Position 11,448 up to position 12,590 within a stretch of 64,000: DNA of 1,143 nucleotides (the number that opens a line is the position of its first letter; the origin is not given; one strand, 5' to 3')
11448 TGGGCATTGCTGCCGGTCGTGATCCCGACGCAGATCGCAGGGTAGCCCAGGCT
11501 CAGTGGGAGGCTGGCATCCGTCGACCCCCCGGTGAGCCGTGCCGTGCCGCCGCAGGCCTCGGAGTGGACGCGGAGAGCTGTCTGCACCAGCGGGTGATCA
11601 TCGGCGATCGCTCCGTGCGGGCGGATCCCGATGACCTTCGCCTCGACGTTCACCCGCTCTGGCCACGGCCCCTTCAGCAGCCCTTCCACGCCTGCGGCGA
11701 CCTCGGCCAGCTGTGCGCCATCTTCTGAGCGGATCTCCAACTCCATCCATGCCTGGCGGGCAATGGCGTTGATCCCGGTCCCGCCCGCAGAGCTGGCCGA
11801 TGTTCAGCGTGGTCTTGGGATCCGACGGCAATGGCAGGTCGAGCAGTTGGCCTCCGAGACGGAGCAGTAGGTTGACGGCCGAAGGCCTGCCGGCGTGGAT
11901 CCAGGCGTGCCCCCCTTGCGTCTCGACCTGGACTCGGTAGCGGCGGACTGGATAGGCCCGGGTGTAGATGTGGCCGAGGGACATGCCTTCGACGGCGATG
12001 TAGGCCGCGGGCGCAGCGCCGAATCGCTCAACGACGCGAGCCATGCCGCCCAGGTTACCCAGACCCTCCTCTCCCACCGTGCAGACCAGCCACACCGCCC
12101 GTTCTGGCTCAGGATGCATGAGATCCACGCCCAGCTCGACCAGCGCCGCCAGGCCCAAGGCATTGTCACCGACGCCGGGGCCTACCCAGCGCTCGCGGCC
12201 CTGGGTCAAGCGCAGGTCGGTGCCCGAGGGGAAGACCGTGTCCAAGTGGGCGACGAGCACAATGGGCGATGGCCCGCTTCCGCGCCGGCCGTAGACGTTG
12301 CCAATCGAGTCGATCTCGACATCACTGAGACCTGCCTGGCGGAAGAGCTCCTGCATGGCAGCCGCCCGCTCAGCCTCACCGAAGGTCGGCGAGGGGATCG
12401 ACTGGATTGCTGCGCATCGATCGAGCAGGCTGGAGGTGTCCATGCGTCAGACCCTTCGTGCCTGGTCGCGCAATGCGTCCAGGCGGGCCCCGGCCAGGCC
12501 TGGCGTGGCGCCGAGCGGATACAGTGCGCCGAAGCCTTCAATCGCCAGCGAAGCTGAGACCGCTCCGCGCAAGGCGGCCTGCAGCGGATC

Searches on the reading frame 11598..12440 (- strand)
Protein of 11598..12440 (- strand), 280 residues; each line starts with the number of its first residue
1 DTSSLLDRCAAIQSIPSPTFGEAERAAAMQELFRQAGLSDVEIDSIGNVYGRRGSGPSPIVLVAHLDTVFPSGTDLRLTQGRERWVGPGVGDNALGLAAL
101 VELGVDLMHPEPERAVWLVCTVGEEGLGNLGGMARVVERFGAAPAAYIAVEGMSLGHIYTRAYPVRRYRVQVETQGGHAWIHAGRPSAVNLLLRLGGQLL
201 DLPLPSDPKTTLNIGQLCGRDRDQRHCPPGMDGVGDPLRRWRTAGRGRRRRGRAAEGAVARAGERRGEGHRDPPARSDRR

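Call 66: search_protein_families(library=pfam, max_evalue=0.001, proteins=[window:11598-12440:-])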
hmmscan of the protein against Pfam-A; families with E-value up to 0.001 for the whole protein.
window:11598-12440:- (280 aa): 1 family
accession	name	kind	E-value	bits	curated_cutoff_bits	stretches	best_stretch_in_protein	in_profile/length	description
PF04389.22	Peptidase_M28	-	1.7e-08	34.9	21.3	1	49-133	2-74/193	Peptidase family M28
